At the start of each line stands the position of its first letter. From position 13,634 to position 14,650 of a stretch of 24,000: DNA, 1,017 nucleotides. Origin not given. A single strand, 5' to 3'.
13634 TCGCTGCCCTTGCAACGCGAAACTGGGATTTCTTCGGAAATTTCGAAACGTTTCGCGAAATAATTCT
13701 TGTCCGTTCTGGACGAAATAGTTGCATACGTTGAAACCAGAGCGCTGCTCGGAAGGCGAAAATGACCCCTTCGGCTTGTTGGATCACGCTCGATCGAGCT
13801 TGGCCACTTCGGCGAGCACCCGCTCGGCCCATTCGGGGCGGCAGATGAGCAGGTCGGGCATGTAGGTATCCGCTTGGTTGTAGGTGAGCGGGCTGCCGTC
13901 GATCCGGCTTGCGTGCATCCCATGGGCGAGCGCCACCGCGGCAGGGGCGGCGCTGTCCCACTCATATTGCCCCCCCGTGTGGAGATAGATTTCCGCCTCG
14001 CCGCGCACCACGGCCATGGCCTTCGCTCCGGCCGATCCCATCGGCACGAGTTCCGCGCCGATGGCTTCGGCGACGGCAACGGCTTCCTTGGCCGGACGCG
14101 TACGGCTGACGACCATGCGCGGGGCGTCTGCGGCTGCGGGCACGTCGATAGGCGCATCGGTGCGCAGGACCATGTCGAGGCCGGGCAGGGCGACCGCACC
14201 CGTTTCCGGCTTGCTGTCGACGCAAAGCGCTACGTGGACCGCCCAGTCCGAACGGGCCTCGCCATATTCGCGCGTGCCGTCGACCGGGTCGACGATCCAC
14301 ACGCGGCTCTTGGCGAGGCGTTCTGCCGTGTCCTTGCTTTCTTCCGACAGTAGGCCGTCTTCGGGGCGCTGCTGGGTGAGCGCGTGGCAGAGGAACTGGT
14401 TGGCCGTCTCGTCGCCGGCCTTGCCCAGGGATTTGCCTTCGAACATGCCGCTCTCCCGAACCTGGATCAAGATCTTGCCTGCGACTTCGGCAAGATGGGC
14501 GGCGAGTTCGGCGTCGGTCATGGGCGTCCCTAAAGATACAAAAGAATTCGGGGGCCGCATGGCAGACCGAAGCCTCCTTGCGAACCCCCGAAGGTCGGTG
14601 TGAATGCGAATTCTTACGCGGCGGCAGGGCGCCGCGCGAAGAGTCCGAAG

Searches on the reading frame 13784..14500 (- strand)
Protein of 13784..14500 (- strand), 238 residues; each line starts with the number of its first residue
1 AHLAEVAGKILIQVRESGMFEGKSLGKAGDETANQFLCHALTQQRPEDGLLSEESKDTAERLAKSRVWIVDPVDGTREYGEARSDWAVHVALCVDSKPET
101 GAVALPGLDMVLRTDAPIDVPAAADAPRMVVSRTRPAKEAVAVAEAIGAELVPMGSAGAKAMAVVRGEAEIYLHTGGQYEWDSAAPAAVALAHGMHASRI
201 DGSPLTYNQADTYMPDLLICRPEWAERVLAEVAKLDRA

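Call 79: search_protein_families(library=pfam, proteins=[window:13784-14500:-], max_evalue=0.001)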
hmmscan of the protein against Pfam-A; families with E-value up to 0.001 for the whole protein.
window:13784-14500:- (238 aa): 1 family
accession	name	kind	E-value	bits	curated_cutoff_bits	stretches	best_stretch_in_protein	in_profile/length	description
PF00459.30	Inositol_P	-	5.3e-30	105.3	27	1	25-233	41-267/271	Inositol monophosphatase family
